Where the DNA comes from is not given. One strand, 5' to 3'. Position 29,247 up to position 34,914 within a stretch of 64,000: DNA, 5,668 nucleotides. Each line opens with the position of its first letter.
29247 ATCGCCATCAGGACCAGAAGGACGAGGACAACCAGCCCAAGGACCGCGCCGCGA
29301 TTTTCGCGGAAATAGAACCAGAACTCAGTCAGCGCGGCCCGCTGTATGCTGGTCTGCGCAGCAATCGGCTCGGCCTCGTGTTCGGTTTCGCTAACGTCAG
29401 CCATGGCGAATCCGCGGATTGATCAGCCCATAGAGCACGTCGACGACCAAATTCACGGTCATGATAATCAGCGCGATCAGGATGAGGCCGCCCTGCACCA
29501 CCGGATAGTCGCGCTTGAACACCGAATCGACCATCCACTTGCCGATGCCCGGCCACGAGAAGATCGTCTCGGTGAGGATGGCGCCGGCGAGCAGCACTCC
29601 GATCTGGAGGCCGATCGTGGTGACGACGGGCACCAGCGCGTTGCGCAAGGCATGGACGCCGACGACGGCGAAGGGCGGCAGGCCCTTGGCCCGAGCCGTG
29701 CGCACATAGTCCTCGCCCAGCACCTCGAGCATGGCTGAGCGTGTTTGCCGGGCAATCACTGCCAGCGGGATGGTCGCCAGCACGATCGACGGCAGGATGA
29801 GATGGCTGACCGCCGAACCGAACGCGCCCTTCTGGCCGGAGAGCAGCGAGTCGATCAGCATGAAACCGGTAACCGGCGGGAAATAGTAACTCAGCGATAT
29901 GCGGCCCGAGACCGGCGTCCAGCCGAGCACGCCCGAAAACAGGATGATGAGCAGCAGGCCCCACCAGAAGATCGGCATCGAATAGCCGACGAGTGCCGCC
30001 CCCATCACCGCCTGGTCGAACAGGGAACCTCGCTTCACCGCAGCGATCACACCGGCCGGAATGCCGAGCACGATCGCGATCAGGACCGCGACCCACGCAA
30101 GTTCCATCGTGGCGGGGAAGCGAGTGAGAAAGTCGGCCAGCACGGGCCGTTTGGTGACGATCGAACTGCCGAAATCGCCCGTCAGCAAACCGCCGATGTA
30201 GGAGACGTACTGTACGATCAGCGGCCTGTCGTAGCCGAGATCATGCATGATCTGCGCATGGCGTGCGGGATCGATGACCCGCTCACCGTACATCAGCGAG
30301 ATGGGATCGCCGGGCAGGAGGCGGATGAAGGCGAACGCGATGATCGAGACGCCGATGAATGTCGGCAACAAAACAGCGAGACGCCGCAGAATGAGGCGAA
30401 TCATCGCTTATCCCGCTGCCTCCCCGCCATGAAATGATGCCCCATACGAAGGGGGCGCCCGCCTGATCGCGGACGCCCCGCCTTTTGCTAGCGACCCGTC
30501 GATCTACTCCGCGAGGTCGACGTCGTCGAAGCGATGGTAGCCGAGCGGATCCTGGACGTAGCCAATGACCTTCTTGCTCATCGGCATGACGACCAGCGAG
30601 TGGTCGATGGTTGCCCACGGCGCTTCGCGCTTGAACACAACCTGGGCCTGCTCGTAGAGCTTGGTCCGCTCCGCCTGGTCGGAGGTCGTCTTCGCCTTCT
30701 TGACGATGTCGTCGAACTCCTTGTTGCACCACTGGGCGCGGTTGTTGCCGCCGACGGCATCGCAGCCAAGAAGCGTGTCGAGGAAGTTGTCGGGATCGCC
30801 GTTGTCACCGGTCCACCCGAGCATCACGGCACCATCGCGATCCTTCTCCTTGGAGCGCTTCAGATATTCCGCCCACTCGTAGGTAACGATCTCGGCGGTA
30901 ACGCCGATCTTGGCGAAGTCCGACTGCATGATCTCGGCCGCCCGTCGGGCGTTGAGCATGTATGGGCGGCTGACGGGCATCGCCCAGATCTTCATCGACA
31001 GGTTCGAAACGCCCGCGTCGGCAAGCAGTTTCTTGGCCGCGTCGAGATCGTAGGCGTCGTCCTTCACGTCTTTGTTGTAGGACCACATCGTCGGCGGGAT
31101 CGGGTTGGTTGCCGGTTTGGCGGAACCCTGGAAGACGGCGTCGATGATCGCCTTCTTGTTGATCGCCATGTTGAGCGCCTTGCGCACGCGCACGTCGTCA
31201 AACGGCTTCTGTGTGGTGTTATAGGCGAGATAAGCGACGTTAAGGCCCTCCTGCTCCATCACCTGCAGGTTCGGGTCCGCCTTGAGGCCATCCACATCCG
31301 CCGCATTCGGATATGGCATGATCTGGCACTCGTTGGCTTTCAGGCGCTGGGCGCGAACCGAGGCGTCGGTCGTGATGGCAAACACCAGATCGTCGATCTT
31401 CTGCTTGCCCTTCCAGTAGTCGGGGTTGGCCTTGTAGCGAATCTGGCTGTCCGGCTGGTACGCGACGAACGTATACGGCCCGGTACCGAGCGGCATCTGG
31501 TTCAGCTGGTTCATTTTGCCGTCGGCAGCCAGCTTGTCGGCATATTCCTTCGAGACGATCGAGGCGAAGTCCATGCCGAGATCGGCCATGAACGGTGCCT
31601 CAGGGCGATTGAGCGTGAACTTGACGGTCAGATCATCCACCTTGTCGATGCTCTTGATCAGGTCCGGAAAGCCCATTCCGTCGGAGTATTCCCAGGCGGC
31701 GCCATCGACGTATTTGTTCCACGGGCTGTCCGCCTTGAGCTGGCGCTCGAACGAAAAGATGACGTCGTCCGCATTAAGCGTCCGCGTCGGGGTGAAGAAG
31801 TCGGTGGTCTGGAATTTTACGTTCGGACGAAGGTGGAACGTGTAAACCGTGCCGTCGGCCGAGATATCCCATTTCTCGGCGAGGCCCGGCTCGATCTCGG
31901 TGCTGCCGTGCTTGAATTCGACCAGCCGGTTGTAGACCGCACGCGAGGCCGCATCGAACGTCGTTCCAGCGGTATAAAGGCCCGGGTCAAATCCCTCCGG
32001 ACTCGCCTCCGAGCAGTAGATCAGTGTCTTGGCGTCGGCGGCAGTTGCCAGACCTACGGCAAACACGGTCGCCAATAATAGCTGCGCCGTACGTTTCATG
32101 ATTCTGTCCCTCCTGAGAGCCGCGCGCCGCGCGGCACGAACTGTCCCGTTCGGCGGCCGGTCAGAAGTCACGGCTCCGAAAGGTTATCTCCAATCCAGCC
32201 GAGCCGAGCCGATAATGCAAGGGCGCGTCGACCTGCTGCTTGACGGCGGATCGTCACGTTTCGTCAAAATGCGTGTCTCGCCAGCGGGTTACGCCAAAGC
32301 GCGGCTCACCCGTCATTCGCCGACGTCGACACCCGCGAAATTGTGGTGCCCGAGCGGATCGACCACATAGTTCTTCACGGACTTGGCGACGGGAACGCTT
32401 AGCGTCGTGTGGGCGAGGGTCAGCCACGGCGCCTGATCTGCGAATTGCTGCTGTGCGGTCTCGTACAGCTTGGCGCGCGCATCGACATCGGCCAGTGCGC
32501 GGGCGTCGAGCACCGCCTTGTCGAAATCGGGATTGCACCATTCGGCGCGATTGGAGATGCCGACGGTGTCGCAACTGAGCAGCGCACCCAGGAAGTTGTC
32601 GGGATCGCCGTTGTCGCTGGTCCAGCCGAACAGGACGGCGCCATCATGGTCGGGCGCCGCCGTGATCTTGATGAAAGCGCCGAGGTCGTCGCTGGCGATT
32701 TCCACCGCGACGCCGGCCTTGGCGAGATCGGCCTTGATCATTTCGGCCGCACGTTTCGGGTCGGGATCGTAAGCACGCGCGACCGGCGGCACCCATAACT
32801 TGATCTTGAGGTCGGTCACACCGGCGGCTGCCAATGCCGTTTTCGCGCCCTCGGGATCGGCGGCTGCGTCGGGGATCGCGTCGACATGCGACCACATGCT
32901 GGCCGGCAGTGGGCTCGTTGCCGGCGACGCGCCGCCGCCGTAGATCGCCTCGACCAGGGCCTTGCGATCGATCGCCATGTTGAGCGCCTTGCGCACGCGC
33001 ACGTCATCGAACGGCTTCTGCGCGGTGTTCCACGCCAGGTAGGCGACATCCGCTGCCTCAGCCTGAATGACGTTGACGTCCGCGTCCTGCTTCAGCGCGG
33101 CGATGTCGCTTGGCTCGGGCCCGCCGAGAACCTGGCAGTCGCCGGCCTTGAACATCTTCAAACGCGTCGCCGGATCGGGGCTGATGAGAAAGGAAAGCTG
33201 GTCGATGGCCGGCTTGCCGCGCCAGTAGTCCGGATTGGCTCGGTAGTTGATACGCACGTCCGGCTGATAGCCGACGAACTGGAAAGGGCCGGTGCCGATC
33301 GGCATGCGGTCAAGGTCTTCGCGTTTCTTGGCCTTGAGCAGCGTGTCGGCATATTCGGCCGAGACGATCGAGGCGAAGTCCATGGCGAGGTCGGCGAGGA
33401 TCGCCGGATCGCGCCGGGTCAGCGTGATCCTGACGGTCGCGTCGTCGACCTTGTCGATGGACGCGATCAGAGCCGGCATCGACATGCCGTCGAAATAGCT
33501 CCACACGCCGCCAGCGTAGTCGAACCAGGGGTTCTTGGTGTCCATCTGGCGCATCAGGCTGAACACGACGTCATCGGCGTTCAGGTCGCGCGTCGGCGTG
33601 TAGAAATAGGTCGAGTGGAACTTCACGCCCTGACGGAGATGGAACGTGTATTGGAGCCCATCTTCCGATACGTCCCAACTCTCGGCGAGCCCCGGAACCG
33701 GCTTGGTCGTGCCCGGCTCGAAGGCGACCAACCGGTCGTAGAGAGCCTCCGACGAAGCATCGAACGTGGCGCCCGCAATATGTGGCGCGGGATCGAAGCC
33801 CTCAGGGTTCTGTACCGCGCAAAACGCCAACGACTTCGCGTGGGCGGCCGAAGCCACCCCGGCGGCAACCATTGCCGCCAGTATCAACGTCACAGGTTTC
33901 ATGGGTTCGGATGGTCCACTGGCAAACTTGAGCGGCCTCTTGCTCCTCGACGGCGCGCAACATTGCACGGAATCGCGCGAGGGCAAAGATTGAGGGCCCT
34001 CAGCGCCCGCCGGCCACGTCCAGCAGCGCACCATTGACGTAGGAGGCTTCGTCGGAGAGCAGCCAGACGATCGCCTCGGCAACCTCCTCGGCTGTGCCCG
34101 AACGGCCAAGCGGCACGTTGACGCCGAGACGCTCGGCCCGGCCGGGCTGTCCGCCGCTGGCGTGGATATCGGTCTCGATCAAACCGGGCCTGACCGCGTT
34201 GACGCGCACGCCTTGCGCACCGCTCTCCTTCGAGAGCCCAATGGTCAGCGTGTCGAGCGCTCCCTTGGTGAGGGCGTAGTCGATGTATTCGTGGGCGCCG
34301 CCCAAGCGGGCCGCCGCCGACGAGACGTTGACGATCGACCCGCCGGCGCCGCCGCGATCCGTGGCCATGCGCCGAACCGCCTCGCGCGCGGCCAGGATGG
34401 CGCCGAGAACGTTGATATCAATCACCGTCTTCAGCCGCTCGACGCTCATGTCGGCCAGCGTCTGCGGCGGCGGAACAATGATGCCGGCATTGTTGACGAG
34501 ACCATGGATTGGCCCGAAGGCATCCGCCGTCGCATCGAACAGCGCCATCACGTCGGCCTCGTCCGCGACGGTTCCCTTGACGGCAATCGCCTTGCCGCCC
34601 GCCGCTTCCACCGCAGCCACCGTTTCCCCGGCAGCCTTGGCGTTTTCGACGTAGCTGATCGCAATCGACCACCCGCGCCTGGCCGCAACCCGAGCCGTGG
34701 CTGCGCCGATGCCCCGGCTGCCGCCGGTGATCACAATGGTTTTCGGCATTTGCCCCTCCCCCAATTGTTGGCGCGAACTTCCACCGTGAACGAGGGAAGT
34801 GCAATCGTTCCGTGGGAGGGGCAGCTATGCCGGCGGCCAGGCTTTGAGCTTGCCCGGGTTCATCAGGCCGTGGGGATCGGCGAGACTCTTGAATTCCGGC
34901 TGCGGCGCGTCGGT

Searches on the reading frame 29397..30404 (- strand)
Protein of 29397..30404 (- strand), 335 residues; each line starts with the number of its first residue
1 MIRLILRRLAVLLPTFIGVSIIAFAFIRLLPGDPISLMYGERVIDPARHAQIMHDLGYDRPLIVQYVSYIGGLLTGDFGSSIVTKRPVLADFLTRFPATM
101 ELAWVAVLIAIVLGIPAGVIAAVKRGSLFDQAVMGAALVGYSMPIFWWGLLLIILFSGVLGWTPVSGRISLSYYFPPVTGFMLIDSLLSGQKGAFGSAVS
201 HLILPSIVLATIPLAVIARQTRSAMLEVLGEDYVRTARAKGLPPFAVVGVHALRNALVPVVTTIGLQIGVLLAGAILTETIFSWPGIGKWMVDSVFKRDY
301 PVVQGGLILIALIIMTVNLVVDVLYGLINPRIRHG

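Call 8: search_protein_families(library=pfam, proteins=[window:29397-30404:-])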
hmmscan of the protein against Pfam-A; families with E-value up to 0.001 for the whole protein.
window:29397-30404:- (335 aa): 2 families
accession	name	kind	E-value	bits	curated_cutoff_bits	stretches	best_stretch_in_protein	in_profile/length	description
PF00528.27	BPD_transp_1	-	3.6e-42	144.6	26.4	1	114-334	1-184/184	Binding-protein-dependent transport system inner membrane component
PF19300.4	BPD_transp_1_N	-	3.9e-12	46.8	23.8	1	1-103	1-114/114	Binding-prot-dependent transport system membrane comp, N-term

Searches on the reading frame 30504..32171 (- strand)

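Call 8: search_protein_families(library=pfam, proteins=[window:30504-32171:-])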
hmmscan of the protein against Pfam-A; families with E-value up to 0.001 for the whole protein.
window:30504-32171:- (555 aa): 1 family
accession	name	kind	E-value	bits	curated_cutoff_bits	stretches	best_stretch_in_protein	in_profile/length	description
PF00496.27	SBP_bac_5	-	7.2e-102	341.7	32.4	1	92-472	1-365/368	Bacterial extracellular solute-binding proteins, family 5 Middle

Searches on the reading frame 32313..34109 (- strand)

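Call 8: search_protein_families(library=pfam, proteins=[window:32313-34109:-])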
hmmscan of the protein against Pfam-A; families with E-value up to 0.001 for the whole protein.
window:32313-34109:- (598 aa): 1 family
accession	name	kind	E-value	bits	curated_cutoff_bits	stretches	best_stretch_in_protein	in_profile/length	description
PF00496.27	SBP_bac_5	-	1.2e-96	324.5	32.4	1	136-514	1-364/368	Bacterial extracellular solute-binding proteins, family 5 Middle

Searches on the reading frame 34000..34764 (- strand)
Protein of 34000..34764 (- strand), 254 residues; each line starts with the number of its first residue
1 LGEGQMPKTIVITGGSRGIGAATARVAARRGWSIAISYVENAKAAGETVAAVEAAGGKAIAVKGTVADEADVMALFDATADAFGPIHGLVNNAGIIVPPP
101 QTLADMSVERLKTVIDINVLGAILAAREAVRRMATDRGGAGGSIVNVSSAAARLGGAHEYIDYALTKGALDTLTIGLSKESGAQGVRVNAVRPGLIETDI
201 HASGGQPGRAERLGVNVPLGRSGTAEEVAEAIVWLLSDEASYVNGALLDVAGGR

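Call 8: search_protein_families(library=pfam, proteins=[window:34000-34764:-])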
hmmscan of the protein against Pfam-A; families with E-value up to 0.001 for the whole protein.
window:34000-34764:- (254 aa): 3 families
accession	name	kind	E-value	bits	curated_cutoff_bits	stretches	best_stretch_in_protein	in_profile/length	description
PF13561.12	adh_short_C2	-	6.6e-53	180.1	27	1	17-253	6-234/236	Enoyl-(Acyl carrier protein) reductase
PF00106.31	adh_short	-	2.3e-43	148.4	26.6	1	8-202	1-188/195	short chain dehydrogenase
PF08659.16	KR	-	3.9e-11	43.6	22.6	1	9-176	2-162/180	KR domain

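Call 11: search_protein_families(library=ncbifam, proteins=[window:34000-34764:-], max_evalue=0.00001)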
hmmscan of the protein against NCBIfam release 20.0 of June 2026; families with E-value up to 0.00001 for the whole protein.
window:34000-34764:- (254 aa): 222 families (the best 25 are shown)
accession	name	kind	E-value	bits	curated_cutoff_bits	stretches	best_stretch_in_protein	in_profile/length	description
NF005400.0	PRK06947.1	equivalog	8.7e-118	392.1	367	1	6-254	5-252/252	SDR family oxidoreductase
NF004777.0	PRK06123.1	equivalog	1.8e-96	322.4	383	1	7-254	3-249/249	SDR family oxidoreductase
NF007273.0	PRK09730.1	equivalog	1.6e-89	299.5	406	1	10-254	4-247/247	SDR family oxidoreductase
NF005559.1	PRK07231.1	subfamily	7e-56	189.5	215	1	8-254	5-247/249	glucose 1-dehydrogenase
NF004198.0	PRK05653.1-3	equivalog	6.2e-52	176.5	296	1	7-254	7-246/248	3-oxoacyl-ACP reductase FabG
NF053807.1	RhamDHLra1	equivalog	1e-50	172.8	400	1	8-253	5-246/252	L-rhamnose 1-dehydrogenase Lra1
NF009466.0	PRK12826.1-2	subfamily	6.5e-50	169.9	222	1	7-253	3-243/248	3-oxoacyl-ACP reductase FabG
TIGR01830.1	3oxo_ACP_reduc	equivalog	2.4e-49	168.2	297.75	1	11-253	2-237/239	3-oxoacyl-[acyl-carrier-protein] reductase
NF006493.1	PRK08936.1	subfamily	3.3e-48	164.2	420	1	8-253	8-249/261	glucose-1-dehydrogenase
NF004818.0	PRK06172.1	equivalog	1.8e-47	161.8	336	1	8-253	8-249/253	SDR family oxidoreductase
NF005214.0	PRK06701.1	subfamily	1.4e-46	159.1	413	1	8-253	49-288/293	SDR family oxidoreductase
NF005067.0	PRK06484.1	equivalog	4e-46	157.6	713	1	6-253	272-510/524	short chain dehydrogenase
NF052558.1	MBtsdlDhBudC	equivalog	4.3e-46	157.5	270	1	8-253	4-240/250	meso-2,3-butanediol dehydrogenase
NF004199.0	PRK05653.1-4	equivalog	1.3e-45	155.9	301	1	8-253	6-244/247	3-oxoacyl-ACP reductase FabG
NF047420.2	EF_P_mod_YmfI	equivalog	2.1e-44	152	238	1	10-253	2-234/236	elongation factor P 5-aminopentanone reductase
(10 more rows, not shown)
